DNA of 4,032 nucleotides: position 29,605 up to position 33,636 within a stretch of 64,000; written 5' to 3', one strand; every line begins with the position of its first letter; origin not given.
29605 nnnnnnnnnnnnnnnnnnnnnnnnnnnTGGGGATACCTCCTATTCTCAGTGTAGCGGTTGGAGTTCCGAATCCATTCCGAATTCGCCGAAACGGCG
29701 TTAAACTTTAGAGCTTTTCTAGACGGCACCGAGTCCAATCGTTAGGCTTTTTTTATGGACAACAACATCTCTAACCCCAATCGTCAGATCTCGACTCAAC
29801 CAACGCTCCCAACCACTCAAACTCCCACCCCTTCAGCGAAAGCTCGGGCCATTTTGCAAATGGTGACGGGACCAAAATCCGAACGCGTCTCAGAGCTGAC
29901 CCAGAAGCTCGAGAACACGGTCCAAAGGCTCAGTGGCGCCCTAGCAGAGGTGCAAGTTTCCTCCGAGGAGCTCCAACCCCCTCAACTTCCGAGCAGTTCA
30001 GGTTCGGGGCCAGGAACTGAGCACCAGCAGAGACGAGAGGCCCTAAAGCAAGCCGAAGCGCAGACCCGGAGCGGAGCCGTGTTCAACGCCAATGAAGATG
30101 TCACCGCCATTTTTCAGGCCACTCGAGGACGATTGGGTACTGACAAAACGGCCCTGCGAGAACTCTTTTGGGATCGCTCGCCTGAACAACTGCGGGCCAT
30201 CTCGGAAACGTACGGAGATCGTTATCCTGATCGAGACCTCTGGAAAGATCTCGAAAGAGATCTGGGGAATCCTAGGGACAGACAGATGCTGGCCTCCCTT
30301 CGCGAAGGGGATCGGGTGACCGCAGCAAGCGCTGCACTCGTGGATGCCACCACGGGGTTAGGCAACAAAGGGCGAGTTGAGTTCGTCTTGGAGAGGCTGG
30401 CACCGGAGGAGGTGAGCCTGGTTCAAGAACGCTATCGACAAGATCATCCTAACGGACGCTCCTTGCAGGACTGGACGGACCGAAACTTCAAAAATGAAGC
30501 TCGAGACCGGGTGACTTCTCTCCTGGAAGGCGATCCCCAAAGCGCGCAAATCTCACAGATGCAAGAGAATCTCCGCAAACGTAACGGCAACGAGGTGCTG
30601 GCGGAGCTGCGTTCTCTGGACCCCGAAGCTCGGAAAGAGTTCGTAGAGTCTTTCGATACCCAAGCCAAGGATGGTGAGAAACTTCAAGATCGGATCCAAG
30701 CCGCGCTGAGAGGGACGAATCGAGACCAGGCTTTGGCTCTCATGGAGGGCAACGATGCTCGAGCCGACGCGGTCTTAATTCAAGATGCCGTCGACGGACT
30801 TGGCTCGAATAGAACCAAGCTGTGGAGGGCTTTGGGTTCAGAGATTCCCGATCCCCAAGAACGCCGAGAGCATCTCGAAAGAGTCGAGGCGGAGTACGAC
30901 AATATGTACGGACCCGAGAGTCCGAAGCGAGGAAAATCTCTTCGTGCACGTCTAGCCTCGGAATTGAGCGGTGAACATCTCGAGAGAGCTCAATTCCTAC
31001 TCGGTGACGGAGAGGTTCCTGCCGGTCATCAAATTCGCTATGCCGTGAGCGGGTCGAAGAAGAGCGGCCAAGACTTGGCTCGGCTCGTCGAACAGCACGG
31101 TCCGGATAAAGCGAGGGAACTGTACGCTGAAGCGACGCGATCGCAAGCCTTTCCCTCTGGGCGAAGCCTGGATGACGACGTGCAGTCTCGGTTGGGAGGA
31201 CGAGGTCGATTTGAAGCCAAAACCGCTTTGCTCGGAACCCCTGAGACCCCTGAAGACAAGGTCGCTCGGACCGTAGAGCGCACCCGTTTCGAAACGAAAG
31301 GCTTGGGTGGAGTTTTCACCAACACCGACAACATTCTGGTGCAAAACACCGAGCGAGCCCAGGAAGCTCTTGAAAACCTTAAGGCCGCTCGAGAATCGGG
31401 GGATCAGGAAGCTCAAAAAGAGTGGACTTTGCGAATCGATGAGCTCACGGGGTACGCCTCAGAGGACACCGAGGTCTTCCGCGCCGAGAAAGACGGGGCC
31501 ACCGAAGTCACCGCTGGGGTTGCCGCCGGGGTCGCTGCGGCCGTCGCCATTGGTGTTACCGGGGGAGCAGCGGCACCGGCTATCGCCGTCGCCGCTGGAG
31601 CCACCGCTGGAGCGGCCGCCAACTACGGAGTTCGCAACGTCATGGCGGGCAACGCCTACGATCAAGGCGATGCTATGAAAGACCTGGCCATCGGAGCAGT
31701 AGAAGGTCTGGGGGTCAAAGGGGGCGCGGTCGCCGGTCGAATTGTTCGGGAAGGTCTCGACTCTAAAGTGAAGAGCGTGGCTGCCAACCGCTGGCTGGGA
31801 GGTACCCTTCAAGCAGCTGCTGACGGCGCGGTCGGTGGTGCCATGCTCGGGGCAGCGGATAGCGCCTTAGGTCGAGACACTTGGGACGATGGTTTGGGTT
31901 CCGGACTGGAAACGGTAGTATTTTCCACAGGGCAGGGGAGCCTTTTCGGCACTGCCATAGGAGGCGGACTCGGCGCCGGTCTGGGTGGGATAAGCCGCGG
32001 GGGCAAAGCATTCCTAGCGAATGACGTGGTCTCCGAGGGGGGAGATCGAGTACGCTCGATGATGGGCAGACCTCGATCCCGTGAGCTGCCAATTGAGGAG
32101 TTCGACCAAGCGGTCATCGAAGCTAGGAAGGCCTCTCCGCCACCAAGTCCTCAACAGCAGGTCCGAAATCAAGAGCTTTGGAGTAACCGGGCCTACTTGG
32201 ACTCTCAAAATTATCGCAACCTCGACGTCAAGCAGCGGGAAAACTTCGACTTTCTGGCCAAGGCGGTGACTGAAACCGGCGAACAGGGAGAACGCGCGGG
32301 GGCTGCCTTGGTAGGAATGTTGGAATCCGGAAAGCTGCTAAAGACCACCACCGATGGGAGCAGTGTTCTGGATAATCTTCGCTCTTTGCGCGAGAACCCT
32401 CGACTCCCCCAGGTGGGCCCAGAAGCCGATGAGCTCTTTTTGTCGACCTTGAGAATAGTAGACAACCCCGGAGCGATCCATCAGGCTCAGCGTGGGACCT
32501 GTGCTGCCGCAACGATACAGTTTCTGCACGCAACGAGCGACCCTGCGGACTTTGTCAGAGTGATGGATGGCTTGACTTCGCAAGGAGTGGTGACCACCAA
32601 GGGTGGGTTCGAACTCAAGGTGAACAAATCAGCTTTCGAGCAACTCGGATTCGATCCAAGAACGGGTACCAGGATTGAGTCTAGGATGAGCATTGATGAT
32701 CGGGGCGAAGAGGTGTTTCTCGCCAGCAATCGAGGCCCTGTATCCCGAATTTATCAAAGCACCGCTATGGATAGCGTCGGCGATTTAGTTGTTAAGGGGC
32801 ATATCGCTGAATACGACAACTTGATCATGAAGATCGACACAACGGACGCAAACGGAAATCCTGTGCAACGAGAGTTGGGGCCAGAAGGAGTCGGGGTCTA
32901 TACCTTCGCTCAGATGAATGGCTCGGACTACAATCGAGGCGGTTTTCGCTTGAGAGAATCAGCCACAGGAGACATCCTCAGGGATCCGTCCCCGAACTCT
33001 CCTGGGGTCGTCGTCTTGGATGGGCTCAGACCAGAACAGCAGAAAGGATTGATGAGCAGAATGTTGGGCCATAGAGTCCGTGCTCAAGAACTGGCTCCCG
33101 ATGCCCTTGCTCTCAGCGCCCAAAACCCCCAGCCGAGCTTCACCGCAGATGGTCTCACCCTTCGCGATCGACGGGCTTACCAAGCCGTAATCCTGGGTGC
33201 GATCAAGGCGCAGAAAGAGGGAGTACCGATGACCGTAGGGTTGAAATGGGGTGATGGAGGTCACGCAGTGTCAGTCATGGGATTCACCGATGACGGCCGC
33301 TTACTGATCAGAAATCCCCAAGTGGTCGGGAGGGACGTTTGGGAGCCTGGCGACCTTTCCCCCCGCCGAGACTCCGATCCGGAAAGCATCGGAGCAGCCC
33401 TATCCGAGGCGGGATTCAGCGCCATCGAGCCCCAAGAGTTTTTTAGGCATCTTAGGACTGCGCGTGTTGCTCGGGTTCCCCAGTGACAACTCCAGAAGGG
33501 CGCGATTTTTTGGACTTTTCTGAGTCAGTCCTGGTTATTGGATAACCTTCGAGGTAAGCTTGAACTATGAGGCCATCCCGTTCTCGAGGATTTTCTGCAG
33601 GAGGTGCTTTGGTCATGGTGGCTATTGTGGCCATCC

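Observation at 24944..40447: Candidate novel secretion/effector locus linking a SecA2-like ATPase, an annexin-peptidase giant protein, a pseudopilin tip-complex trio, a Ser/Thr kinase, an FHA-SARP regulator and a GspF-like protein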

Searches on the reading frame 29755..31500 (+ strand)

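Call 32: search_protein_families(library=pfam, proteins=[window:29755-31500:+], max_evalue=10)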
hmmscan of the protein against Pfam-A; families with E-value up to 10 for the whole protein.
window:29755-31500:+ (582 aa): 2 families
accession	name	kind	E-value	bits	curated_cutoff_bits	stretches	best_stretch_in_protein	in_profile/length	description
PF00191.25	Annexin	-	4.6e-10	39.9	25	2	120-170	6-55/66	Annexin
PF09744.14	RH1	-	0.68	10.3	24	1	438-456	10-28/65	RILP homology 1 domain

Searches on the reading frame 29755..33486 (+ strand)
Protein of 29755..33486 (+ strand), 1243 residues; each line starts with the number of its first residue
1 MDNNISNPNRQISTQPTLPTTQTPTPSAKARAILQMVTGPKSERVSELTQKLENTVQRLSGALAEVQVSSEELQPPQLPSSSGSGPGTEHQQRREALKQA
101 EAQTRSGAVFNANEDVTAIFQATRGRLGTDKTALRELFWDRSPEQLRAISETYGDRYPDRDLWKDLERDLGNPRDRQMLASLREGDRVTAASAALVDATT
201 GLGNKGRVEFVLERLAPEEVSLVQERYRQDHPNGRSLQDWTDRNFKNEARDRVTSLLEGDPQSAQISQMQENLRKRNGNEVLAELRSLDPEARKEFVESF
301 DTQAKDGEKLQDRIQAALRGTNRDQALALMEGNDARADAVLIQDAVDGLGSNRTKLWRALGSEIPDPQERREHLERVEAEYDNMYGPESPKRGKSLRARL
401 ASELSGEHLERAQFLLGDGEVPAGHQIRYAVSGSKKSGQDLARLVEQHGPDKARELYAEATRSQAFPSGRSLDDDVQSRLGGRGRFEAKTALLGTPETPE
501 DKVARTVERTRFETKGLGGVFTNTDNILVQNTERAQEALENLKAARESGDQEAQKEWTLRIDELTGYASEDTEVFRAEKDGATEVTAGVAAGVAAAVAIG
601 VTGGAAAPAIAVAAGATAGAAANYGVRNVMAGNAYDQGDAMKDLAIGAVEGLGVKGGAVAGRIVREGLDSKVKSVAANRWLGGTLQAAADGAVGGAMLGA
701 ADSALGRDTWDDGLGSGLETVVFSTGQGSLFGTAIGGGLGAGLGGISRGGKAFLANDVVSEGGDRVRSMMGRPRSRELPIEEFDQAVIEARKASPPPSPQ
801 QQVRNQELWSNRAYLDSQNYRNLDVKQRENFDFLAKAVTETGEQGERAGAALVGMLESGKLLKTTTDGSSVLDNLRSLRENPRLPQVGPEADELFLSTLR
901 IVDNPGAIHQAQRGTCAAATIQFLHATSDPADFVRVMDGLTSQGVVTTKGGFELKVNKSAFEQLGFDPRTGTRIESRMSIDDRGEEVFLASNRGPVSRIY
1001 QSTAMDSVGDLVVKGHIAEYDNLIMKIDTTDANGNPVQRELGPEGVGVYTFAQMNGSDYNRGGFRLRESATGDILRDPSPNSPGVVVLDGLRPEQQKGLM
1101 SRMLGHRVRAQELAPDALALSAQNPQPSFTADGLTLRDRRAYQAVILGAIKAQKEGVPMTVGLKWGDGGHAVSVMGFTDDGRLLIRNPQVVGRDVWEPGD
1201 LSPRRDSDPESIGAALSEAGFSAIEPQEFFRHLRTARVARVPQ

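Call 3: search_protein_families(library=pfam, proteins=[window:29755-33486:+], max_evalue=0.01)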
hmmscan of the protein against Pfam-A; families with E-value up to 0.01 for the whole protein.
window:29755-33486:+ (1243 aa): 1 family
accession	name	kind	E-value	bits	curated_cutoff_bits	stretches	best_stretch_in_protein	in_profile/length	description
PF00191.25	Annexin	-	1.3e-08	35.3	25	1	120-170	6-55/66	Annexin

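Call 8: search_protein_families(library=ncbifam, proteins=[window:29755-33486:+], max_evalue=0.1)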
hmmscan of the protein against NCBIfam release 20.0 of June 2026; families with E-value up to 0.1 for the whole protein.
window:29755-33486:+ (1243 aa): 0 families

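Call 10: find_encoding_contigs(protein=window:29755-33486:+, flank=10000)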
Protein window:29755-33486:+ (1243 aa): no gene with exactly this product is on record in the collection.

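Call 33: find_homologous_proteins(query=window:29755-33486:+, max_evalue=0.001)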
Query window:29755-33486:+ (1243 aa): 7 proteins with E <= 0.001 among 8000 candidates.
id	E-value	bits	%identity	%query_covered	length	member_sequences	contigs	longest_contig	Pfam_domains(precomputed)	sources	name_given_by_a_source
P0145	0.0e+0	2733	100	100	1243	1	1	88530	PF00191.26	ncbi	-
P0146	0.0e+0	1131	46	99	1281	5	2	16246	PF00191.26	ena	-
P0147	7.0e-240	818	39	99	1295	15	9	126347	PF00191.26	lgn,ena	-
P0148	1.3e-238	813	39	100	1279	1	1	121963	PF00191.26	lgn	-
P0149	7.5e-237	808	51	64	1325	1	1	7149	PF00191.26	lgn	-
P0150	2.8e-24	104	28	42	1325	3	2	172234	PF00191.26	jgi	jgi:hypothetical protein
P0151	1.3e-19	88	27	43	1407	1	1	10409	PF00191.26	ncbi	-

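Call 34: find_encoding_contigs(protein=P0147, flank=10000, max_places=2)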
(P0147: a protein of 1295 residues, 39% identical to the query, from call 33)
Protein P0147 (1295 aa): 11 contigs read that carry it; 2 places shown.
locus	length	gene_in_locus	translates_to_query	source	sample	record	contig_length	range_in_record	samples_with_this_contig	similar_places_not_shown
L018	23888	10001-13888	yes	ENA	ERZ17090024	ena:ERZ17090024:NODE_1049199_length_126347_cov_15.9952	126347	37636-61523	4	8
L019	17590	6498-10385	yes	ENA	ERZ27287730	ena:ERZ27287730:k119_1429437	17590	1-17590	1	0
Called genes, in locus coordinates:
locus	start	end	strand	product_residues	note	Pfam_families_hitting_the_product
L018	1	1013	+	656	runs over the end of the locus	PF00633:HHH (faint), PF09371:Tex_N, PF22706:Tex_central_region, PF14639:YqgF (faint), PF16921:Tex_YqgF, PF12836:HHH_3, PF17674:HHH_9, PF00575:S1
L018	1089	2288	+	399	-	PF02463:SMC_N (faint), PF11398:DUF2813 (faint), PF13175:AAA_15, PF13304:AAA_21, PF13175:AAA_15 (weak)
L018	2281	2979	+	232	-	-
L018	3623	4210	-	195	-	-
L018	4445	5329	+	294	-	PF00581:Rhodanese, PF04264:YceI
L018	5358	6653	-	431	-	-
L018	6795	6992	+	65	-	PF07043:DUF1328 (weak)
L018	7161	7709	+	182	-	-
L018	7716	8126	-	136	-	-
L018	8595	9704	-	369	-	-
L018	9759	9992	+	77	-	-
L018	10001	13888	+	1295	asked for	PF00191:Annexin (faint)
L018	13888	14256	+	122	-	-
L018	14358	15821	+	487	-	PF00154:RecA_N (faint), PF03796:DnaB_C (faint), PF06745:ATPase, PF13191:AAA_16 (faint), PF20720:nSTAND3 (faint), PF07728:AAA_5 (faint), PF13481:AAA_25 (weak), PF06745:ATPase, +3 more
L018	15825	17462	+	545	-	PF00512:HisKA, PF02518:HATPase_c, PF00072:Response_reg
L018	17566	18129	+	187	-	PF01327:Pep_deformylase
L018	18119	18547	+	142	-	PF13328:HD_4 (weak)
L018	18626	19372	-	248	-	PF00106:adh_short, PF08659:KR, PF01370:Epimerase (weak), PF13460:NAD_binding_10 (weak), PF13561:adh_short_C2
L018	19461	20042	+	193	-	PF00440:TetR_N, PF16925:TetR_C_13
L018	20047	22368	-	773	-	PF04945:YHS, PF19335:HMBD, PF00122:E1-E2_ATPase, PF00702:Hydrolase, PF08282:Hydrolase_3 (faint)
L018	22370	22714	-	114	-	-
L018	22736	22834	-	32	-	-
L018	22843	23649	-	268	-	-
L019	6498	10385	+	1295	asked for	PF00191:Annexin (faint)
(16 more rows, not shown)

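Call 35: find_encoding_contigs(protein=P0146, flank=10000, max_places=1)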
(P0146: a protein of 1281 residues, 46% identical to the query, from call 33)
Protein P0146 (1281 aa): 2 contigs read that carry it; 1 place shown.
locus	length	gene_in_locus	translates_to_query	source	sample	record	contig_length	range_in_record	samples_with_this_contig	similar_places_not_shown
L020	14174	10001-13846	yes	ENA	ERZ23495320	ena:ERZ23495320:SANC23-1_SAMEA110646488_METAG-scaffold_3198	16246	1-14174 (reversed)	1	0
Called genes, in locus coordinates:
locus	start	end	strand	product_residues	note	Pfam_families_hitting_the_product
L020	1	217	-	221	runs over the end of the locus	PF07963:N_methyl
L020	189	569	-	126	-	-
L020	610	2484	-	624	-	-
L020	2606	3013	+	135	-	-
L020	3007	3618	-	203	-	-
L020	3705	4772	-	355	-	PF00211:Guanylate_cyc (weak)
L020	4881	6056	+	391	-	PF13535:ATP-grasp_4 (faint)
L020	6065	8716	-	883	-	PF02922:CBM_48, PF00128:Alpha-amylase, PF02806:Alpha-amylase_C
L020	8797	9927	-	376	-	-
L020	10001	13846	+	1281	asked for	PF00191:Annexin (faint)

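Call 38: search_solved_structures(query=window:29755-33486:+, max_evalue=10)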
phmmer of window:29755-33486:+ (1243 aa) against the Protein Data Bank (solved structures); distinct sequences matched with E-value up to 10: 77 (the best 60 are shown).
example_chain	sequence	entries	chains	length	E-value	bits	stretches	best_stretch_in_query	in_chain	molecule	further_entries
1m9i_A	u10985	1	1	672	1.4e-12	49.8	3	101-415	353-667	Annexin VI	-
1avc_A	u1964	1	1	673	1.5e-12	49.7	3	102-263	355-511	ANNEXIN VI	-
8w5s_A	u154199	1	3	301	1.6e-08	36.4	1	112-172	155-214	Annexin A7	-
1dm5_A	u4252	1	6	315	3.6e-08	35.2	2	111-241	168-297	ANNEXIN XII E105K MUTANT HOMOHEXAMER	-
1aei_A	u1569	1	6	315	1.1e-07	33.5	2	111-241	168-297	ANNEXIN XII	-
6tu2_A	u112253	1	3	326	2.1e-07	32.7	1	113-237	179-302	Annexin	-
2zhi_A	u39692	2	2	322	3e-06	28.8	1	105-363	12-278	Annexin A4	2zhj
9ga6_A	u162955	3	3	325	3.2e-06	28.8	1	105-377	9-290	Annexin A4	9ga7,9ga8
2zoc_A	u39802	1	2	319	3.3e-06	28.7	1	105-377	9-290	Annexin A4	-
6b3i_A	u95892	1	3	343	5e-06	28.1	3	101-464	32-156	Annexin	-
2xo2_A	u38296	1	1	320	7.7e-06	27.5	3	110-239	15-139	ANNEXIN A5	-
1hvd_A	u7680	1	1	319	1.1e-05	26.9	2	110-239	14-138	ANNEXIN V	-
1i4a_A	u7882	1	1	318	1.2e-05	26.8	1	104-362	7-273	ANNEXIN IV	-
1ann_A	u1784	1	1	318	1.3e-05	26.7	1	105-362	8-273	ANNEXIN IV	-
1hvf_A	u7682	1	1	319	1.4e-05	26.6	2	110-239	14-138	ANNEXIN V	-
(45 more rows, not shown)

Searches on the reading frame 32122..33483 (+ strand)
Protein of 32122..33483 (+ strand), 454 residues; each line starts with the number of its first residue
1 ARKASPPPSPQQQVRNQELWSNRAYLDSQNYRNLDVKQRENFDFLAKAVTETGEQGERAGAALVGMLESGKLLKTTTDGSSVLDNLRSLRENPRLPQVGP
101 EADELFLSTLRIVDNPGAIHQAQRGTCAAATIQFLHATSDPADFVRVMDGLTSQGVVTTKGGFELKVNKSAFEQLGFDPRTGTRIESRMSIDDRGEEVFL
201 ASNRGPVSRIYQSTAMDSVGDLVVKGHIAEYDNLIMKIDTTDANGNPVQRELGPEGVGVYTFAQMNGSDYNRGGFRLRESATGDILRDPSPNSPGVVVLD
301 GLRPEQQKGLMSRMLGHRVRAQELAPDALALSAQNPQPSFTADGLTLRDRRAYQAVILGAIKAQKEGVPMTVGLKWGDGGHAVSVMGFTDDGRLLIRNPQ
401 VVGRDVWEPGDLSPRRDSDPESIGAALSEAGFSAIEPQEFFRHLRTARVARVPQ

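Call 55: predict_structure(alignment_id=A1)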
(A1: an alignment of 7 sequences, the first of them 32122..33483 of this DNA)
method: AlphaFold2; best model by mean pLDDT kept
length: 454 residues; sequences in the alignment: 7
mean_pLDDT: 58.7   pTM: 0.60
mean pLDDT of the five models: 58.7, 58.0, 51.0, 49.9, 48.6
residues with pLDDT >= 90: 48; 70-90: 87; 50-70: 140; < 50: 179
segments of 3 or more residues with pLDDT < 50: 1-5, 120-126, 175-203, 220-222, 232-236, 247-258, 260-262, 264-274, 283-300, 314-343, 372-382, 399-430, 443-454
pLDDT, mean of each block of 10 residues (from residue 1): 45 80 91 93 93 80 90 84 92 78 83 68 48 71 89 84 71 48 38 41 58 60 55 50 53 48 47 50 43 34 55 44 38 38 52 62 57 40 56 57 27 25 33 58 47 31
secondary structure, 60 per line:
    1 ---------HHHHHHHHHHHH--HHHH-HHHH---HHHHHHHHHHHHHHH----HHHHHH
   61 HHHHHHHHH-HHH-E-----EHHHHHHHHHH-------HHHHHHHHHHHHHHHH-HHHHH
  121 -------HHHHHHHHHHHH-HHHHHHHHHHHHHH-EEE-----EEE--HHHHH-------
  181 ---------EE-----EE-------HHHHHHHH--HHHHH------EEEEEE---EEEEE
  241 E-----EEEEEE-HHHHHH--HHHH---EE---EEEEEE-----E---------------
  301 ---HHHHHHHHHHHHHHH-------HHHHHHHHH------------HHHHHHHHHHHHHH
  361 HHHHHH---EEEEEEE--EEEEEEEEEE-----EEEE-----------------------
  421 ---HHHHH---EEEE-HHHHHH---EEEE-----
elements in order: H10-21 H24-27 H29-32 H36-50 H55-69 H82-91 H99-114 H116-120 H128-139 H141-154 E156-158 E164-166 H169-173 H206-213 H216-220 E227-232 E236-241 E247-252 H254-259 H262-265 E274-279 H304-318 H326-334 H347-366 E370-376 E379-388 E394-397 H424-428 E432-435 H437-442 E446-449
